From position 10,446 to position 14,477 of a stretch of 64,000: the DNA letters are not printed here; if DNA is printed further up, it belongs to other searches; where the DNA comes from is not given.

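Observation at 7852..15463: Candidate undescribed synthase-dependent exopolysaccharide locus built around a 1230-aa GT2 synthase with fused glycoside-hydrolase-like domains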

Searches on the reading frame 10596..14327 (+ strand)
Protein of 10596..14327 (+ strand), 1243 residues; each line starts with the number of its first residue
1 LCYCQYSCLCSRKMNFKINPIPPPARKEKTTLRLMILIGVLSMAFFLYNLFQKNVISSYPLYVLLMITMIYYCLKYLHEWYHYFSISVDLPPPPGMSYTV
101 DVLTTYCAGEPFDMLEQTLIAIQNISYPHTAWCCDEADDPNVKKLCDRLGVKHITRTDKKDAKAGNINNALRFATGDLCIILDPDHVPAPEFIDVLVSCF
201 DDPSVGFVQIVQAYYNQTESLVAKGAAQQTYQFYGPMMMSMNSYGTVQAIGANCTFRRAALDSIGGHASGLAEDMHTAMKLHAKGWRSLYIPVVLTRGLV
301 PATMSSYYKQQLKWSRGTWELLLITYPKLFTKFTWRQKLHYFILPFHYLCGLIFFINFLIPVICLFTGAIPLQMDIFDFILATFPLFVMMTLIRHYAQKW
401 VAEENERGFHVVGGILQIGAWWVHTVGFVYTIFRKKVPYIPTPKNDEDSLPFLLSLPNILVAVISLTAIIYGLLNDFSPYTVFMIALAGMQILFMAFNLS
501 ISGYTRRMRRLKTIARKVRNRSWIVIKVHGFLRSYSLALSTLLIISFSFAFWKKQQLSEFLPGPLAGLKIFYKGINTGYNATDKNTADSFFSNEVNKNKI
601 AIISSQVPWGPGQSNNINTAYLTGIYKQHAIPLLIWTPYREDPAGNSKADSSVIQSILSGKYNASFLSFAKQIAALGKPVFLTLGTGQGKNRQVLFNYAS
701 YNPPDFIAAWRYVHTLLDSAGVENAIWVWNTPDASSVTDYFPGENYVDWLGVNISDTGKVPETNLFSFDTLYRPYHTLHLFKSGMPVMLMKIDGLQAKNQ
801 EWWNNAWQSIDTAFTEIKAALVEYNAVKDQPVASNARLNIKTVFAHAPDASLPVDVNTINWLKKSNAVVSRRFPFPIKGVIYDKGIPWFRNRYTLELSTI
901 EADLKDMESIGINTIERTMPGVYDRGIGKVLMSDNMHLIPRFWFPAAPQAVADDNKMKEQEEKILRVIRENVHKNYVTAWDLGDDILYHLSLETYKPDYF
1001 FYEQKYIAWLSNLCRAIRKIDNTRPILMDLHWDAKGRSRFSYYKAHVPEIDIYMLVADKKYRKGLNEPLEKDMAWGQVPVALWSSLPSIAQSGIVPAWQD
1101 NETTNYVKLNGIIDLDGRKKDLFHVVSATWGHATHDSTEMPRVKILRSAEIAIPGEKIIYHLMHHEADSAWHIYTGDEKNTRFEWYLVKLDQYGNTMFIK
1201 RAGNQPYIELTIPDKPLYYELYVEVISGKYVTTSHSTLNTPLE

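Call 3: search_protein_families(library=pfam, proteins=[window:10635-14327:+], max_evalue=0.01)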
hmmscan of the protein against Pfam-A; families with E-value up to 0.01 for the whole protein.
window:10635-14327:+ (1230 aa): 6 families
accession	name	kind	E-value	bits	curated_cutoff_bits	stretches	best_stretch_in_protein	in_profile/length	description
PF13632.12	Glyco_trans_2_3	-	7.6e-23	81.8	27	1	167-353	3-190/198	Glycosyl transferase family group 2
PF13641.12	Glyco_tranf_2_3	-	7.7e-22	78.9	27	1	101-304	19-230/230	Glycosyltransferase like family 2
PF13506.12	Glyco_transf_21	-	3.2e-14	53.2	21.7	1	149-303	17-174/174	Glycosyl transferase family 21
PF00535.33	Glycos_transf_2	-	5.4e-12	46.4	23.3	1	100-251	11-167/168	Glycosyl transferase family 2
PF03552.20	Cellulose_synt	-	2.6e-09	36.6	24.7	1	251-380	415-550/722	Cellulose synthase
PF02156.21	Glyco_hydro_26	-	2.1e-06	27.8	20.2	1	697-753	183-241/311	Glycosyl hydrolase family 26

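Call 4: search_protein_families(library=ncbifam, proteins=[window:10635-14327:+], max_evalue=0.01)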
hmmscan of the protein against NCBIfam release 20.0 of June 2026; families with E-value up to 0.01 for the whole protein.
window:10635-14327:+ (1230 aa): 7 families
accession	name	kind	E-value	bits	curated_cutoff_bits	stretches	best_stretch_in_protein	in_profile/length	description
TIGR03030.1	CelA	equivalog_domain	3.5e-48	164.2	699.1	1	41-486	87-560/714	UDP-forming cellulose synthase catalytic subunit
NF008558.0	PRK11498.1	equivalog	8.3e-37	126.5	992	1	62-491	250-684/872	UDP-forming cellulose synthase catalytic subunit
TIGR03937.1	PgaC_IcaA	equivalog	1.5e-19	70.3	422.3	1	100-379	58-344/407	poly-beta-1,6-N-acetyl-D-glucosamine synthase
TIGR03472.1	HpnI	equivalog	2.7e-17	62.7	310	1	148-321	112-288/373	bacteriohopanetetrol glucosamine biosynthesis glycosyltransferase HpnI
TIGR04242.1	nodulat_NodC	equivalog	3.3e-12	46.1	550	1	155-311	124-290/395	chitooligosaccharide synthase NodC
TIGR03965.1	mycofact_glyco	equivalog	1.1e-11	44.2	280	1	102-284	89-279/467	mycofactocin biosynthesis glycosyltransferase MftF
NF053846.1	glyco_with_XrtP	equivalog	0.00057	18.7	520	1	167-351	138-348/440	XrtP-associated glycosyltransferase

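Call 5: search_solved_structures(query=window:10635-14327:+, max_evalue=1)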
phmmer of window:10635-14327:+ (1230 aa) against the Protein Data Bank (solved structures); distinct sequences matched with E-value up to 1: 27.
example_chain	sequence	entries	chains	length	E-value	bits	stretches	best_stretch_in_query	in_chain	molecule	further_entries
5ej1_A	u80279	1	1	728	2.2e-36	128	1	24-380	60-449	Putative cellulose synthase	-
4hg6_A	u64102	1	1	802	2.5e-36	127.8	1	24-380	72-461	Cellulose Synthase Subunit A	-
4p00_A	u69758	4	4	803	2.9e-36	127.6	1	24-380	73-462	Cellulose Synthase A subunit | Cellulose Synthase subunit A | Putative cellulose synthase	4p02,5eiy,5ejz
7lby_A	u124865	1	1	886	9.2e-34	119.3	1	74-490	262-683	Cellulose synthase catalytic subunit [UDP-forming]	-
9b8v_E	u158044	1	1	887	9.3e-34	119.3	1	74-490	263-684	Cellulose synthase catalytic subunit [UDP-forming]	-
9fmv_A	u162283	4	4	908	9.8e-34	119.2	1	74-490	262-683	Cellulose synthase catalytic subunit [UDP-forming]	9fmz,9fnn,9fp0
6yv7_B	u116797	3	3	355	5.1e-09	37.4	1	141-288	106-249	Glycosyl transferase, family 2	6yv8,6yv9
6yv7_A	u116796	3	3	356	5.1e-09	37.4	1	141-288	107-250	Glycosyl transferase, family 2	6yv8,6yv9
6wlb_A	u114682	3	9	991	1.6e-07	32.4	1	249-402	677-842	Cellulose synthase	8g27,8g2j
8vht_A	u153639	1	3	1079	2.8e-07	31.6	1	251-365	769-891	Cellulose synthase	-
7d5k_A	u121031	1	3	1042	2.5e-06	28.5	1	254-402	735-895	Cellulose synthase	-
6zpl_C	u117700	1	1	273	3.4e-06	28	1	581-809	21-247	Endoglucanase H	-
2cit_A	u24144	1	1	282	5.6e-06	27.3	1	581-809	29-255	ENDOGLUCANASE H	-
2cip_A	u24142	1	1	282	6.7e-06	27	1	581-809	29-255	ENDOGLUCANASE H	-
2v3g_A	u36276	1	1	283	7.2e-06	26.9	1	581-809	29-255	ENDOGLUCANASE H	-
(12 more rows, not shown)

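Call 7: find_homologous_proteins(query=window:10635-14327:+)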
Query window:10635-14327:+ (1230 aa): 1663 proteins with E <= 0.001 among 6755 candidates; the best 120 are listed.
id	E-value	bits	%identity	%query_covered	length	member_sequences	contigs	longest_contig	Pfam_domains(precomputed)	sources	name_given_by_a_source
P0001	0.0e+0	1850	63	100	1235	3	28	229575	PF13632.13,PF13506.14,PF13641.13,PF03552.21,PF00535.33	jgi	jgi:cellulose synthase (UDP-forming)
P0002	0.0e+0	1825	63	100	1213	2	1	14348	PF13632.13,PF13506.14,PF13641.13,PF03552.21,PF02156.22,PF00535.33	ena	-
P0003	0.0e+0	1814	61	100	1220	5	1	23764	PF13632.13,PF13506.14,PF13641.13,PF03552.21,PF00535.33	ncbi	-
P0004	0.0e+0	1798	61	100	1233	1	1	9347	PF13632.13,PF13506.14,PF13641.13,PF03552.21,PF02156.22,PF00535.33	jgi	jgi:cellulose synthase (UDP-forming)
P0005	0.0e+0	1791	62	100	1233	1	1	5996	PF13632.13,PF13506.14,PF13641.13,PF03552.21,PF00535.33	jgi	jgi:cellulose synthase (UDP-forming)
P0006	0.0e+0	1772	61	100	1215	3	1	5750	PF13632.13,PF13506.14,PF13641.13,PF03552.21,PF00535.33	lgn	-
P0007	0.0e+0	1758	60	100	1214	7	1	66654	PF13632.13,PF13506.14,PF13641.13,PF03552.21,PF02156.22,PF00535.33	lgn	-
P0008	0.0e+0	1751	60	100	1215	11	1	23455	PF13632.13,PF13506.14,PF13641.13,PF03552.21,PF02156.22,PF00535.33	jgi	-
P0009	0.0e+0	1751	60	100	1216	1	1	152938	PF13632.13,PF13506.14,PF13641.13,PF03552.21,PF00535.33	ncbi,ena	-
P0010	0.0e+0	1751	60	100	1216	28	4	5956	PF13632.13,PF13506.14,PF13641.13,PF03552.21,PF00535.33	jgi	jgi:cellulose synthase/poly-beta-1,6-N-acetylglucosamine synthase-like glycosyltransferase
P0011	0.0e+0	1751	60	100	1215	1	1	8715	PF13632.13,PF13506.14,PF13641.13,PF03552.21,PF02156.22,PF00535.33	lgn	-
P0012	0.0e+0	1747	60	100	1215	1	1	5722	PF13632.13,PF13506.14,PF13641.13,PF03552.21,PF02156.22,PF00535.33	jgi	-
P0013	0.0e+0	1745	60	100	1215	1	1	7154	PF13632.13,PF13506.14,PF13641.13,PF03552.21,PF02156.22,PF00535.33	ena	-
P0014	0.0e+0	1741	60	100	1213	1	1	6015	PF13632.13,PF13506.14,PF13641.13,PF03552.21,PF00535.33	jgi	jgi:cellulose synthase (UDP-forming)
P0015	0.0e+0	1734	58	100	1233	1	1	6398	PF13632.13,PF13506.14,PF13641.13,PF03552.21,PF02156.22,PF00535.33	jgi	jgi:cellulose synthase (UDP-forming)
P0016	0.0e+0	1734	60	100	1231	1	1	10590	PF13632.13,PF13506.14,PF13641.13,PF03552.21,PF02156.22,PF00535.33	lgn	-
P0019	0.0e+0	1727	60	100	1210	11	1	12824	PF13632.13,PF13506.14,PF13641.13,PF03552.21,PF02156.22,PF00535.33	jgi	jgi:cellulose synthase (UDP-forming)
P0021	0.0e+0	1721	59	100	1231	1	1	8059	PF13632.13,PF13506.14,PF13641.13,PF03552.21,PF02156.22,PF00535.33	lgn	-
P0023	0.0e+0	1707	58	99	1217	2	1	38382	PF13632.13,PF13506.14,PF13641.13,PF03552.21,PF02156.22,PF00535.33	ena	-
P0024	0.0e+0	1697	58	100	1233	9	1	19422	PF13632.13,PF13506.14,PF13641.13,PF03552.21,PF02156.22,PF00535.33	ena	-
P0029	0.0e+0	1675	58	100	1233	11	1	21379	PF13632.13,PF13506.14,PF13641.13,PF03552.21,PF02156.22,PF00535.33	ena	-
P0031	0.0e+0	1663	56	100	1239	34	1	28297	PF13632.13,PF13506.14,PF13641.13,PF03552.21,PF00535.33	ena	-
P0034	0.0e+0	1655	56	100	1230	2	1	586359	PF13632.13,PF13506.14,PF13641.13,PF03552.21,PF00535.33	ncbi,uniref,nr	ncbi:glycosyltransferase [Ferruginibacter paludis]|uniref:glycosyltransferase n=1 Tax=Ferruginibacte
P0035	0.0e+0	1653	58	97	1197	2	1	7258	PF13632.13,PF13506.14,PF13641.13,PF03552.21,PF02156.22,PF00535.33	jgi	jgi:cellulose synthase/poly-beta-1,6-N-acetylglucosamine synthase-like glycosyltransferase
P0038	0.0e+0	1643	56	100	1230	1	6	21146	PF13632.13,PF13506.14,PF13641.13,PF03552.21,PF00535.33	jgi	jgi:cellulose synthase (UDP-forming)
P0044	0.0e+0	1622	62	90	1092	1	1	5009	PF13632.13,PF13506.14,PF13641.13,PF03552.21,PF02156.22,PF00535.33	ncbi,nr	ncbi:MAG TPA: glycosyltransferase, partial [Flavipsychrobacter sp.]|nr:glycosyltransferase [Flavipsy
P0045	0.0e+0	1622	56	100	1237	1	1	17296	PF13632.13,PF13506.14,PF13641.13,PF03552.21,PF02156.22,PF00535.33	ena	-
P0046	0.0e+0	1621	56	100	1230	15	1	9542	PF13632.13,PF13506.14,PF13641.13,PF03552.21,PF00535.33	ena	-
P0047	0.0e+0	1620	56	100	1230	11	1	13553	PF13632.13,PF13506.14,PF13641.13,PF03552.21,PF00535.33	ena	-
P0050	0.0e+0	1600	55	100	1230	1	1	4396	PF13632.13,PF13506.14,PF13641.13,PF03552.21,PF00535.33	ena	-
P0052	0.0e+0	1594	56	100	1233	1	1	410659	PF13632.13,PF13506.14,PF13641.13,PF03552.21,PF02156.22,PF00535.33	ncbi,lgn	ncbi:MAG: glycosyltransferase family 2 protein [Chitinophagaceae bacterium]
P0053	0.0e+0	1592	54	100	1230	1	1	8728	PF13632.13,PF13506.14,PF13641.13,PF00535.33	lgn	-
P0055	0.0e+0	1571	55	100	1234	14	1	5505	PF13632.13,PF13506.14,PF13641.13,PF03552.21,PF02156.22,PF00535.33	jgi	-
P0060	0.0e+0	1555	55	98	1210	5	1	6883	PF13632.13,PF13506.14,PF13641.13,PF03552.21,PF02156.22,PF00535.33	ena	-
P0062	0.0e+0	1551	53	100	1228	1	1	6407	PF13632.13,PF13506.14,PF13641.13,PF03552.21,PF02156.22,PF00535.33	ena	-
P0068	0.0e+0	1526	54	98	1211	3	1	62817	PF13632.13,PF13506.14,PF13641.13,PF03552.21,PF02156.22,PF00535.33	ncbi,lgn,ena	-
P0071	0.0e+0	1518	53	100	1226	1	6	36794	PF13632.13,PF13506.14,PF13641.13,PF03552.21,PF02156.22,PF00535.33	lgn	-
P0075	0.0e+0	1512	53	98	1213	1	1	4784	PF13632.13,PF13506.14,PF13641.13,PF03552.21,PF02156.22,PF00535.33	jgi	jgi:cellulose synthase/poly-beta-1,6-N-acetylglucosamine synthase-like glycosyltransferase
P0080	0.0e+0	1501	53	100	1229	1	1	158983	PF13632.13,PF13506.14,PF13641.13,PF03552.21,PF02156.22,PF00535.33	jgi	jgi:cellulose synthase (UDP-forming)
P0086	0.0e+0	1485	52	100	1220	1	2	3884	PF13632.13,PF13506.14,PF13641.13,PF03552.21,PF02156.22,PF00535.33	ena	-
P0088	0.0e+0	1480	52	100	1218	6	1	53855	PF13632.13,PF13506.14,PF13641.13,PF03552.21,PF02156.22,PF00535.33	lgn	-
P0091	0.0e+0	1475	52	100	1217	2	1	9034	PF13632.13,PF13506.14,PF13641.13,PF03552.21,PF02156.22,PF00535.33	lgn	-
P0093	0.0e+0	1468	53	98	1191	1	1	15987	PF13632.13,PF13506.14,PF13641.13,PF03552.21,PF02156.22,PF00535.33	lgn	-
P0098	0.0e+0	1401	56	87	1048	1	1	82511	PF13632.13,PF13506.14,PF13641.13,PF03552.21,PF02156.22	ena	-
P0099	0.0e+0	1331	48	100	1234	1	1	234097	PF13632.13,PF13506.14,PF13641.13,PF03552.21,PF02156.22,PF00535.33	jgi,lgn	jgi:cellulose synthase/poly-beta-1,6-N-acetylglucosamine synthase-like glycosyltransferase/beta-mann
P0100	0.0e+0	1322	49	100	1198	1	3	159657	PF13632.13,PF13506.14,PF13641.13,PF03552.21,PF02156.22,PF00535.33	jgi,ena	jgi:Glycosyltransferases, probably involved in cell wall biogenesis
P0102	0.0e+0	1309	48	100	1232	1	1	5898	PF13632.13,PF13506.14,PF13641.13,PF03552.21,PF02156.22,PF00535.33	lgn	-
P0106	0.0e+0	1190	55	76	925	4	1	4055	PF02156.22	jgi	jgi:hypothetical protein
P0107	0.0e+0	1162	44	100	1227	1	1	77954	PF13632.13,PF13506.14,PF13641.13,PF03552.21,PF02156.22,PF00535.33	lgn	-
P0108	0.0e+0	1152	43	100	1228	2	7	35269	PF13632.13,PF13506.14,PF13641.13,PF03552.21,PF02156.22,PF00535.33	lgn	-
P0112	0.0e+0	1114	43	100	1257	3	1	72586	PF13632.13,PF13506.14,PF13641.13,PF03552.21,PF02156.22,PF00535.33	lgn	-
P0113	0.0e+0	1103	43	100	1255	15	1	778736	PF13632.13,PF13506.14,PF13641.13,PF03552.21,PF02156.22,PF00535.33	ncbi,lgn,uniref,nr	ncbi:Glycosyltransferase, catalytic subunit of cellulose synthase and poly-beta-1,6-N-acetylglucosam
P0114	0.0e+0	1099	43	100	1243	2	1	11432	PF13632.13,PF13506.14,PF13641.13,PF03552.21,PF02156.22,PF00535.33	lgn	-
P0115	0.0e+0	1098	43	100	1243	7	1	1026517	PF13632.13,PF13506.14,PF13641.13,PF03552.21,PF02156.22,PF00535.33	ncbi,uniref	ncbi:glycosyltransferase [Chitinophaga sp. 22620]|uniref:glycosyltransferase n=1 Tax=Chitinophaga sp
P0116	0.0e+0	1094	42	100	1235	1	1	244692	PF13632.13,PF13506.14,PF13641.13,PF03552.21,PF02156.22,PF00535.33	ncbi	ncbi:glycosyltransferase family 2 protein [Chitinophaga lutea]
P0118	0.0e+0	1090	42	100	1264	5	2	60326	PF13632.13,PF13506.14,PF13641.13,PF03552.21,PF02156.22,PF00535.33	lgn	-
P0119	0.0e+0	1090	43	100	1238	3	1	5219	PF13632.13,PF13506.14,PF13641.13,PF03552.21,PF02156.22,PF00535.33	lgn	-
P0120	0.0e+0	1088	42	100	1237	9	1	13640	PF13632.13,PF13506.14,PF13641.13,PF03552.21,PF02156.22,PF00535.33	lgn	-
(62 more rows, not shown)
